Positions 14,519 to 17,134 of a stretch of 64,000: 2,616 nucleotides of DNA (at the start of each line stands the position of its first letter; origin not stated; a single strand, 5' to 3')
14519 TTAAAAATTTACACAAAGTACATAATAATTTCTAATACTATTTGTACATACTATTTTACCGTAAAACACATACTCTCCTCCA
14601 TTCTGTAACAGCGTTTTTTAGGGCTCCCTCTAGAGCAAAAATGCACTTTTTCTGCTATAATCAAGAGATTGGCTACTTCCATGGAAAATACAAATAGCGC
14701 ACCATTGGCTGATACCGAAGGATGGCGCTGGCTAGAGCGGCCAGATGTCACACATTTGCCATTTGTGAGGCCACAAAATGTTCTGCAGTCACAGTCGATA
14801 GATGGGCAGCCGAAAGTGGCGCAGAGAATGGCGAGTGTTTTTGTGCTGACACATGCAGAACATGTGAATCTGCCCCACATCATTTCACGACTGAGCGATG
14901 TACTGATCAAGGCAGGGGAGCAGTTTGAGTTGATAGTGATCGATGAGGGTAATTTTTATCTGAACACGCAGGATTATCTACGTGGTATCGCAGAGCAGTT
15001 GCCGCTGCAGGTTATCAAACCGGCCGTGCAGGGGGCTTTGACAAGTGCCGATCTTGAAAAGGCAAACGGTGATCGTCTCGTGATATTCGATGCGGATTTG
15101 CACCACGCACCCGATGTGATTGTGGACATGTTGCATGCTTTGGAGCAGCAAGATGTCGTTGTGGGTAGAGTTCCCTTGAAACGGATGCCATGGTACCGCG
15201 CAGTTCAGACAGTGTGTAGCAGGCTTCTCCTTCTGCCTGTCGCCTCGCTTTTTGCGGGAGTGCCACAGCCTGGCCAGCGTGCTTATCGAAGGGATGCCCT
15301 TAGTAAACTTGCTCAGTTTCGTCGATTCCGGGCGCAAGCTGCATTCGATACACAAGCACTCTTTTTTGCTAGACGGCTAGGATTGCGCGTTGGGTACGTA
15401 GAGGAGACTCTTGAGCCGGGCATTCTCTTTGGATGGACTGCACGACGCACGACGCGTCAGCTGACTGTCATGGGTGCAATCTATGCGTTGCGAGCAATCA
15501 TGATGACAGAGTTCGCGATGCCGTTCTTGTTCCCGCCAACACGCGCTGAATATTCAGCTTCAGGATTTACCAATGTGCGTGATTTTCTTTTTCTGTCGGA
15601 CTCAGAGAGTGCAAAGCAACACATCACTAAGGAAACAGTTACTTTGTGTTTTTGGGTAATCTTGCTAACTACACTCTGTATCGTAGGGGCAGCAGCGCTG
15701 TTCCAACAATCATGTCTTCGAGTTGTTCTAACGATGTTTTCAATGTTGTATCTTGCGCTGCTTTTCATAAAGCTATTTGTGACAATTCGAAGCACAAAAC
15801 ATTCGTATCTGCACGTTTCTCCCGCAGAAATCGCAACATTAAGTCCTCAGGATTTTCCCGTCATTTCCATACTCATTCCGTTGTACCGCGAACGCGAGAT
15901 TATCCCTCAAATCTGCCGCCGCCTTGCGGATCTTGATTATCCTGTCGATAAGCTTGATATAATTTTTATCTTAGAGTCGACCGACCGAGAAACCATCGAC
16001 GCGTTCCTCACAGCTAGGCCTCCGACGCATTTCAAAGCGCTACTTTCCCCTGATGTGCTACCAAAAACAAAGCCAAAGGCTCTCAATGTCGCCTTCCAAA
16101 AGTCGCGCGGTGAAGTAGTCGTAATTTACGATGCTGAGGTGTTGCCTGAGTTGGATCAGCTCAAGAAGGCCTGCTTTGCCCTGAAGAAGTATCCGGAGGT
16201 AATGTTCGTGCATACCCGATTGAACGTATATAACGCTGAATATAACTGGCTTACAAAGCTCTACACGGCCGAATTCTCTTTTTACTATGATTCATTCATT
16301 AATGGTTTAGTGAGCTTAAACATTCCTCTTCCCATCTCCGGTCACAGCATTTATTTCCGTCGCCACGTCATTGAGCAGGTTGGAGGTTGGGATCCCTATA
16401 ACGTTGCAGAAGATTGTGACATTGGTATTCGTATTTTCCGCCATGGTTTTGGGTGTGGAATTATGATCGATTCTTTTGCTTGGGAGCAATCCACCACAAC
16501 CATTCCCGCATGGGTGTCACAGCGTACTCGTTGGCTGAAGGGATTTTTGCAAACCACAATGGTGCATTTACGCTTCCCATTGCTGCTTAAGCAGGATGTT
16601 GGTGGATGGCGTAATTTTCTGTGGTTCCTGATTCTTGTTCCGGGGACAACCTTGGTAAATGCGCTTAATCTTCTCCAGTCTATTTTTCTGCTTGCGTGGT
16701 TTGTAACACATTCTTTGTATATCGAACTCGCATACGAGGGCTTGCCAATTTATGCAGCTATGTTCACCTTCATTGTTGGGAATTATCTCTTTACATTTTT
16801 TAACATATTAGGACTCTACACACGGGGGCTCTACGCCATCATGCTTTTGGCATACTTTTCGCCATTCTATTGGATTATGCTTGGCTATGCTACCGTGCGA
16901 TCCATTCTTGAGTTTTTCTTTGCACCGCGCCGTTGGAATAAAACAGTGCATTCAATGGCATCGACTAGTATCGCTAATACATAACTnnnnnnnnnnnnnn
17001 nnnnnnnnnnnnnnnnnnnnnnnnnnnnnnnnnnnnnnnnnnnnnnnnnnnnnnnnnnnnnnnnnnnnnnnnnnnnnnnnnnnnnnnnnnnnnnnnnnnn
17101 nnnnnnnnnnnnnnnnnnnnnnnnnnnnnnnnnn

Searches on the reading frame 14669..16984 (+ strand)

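Call 70: search_protein_families(library=pfam, proteins=[window:14669-16984:+], max_evalue=0.00001)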
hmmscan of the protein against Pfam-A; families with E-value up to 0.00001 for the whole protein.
window:14669-16984:+ (771 aa): 4 families
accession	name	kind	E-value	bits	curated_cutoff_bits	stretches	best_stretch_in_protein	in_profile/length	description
PF13641.12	Glyco_tranf_2_3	-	6.1e-27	95.6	27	1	399-624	3-229/230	Glycosyltransferase like family 2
PF13632.12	Glyco_trans_2_3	-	1e-23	84.6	27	1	484-683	2-191/198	Glycosyl transferase family group 2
PF00535.33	Glycos_transf_2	-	8.3e-17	62.1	23.3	2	56-213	1-166/168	Glycosyl transferase family 2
PF13506.12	Glyco_transf_21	-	3.8e-13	49.7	21.7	1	467-623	15-173/174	Glycosyl transferase family 21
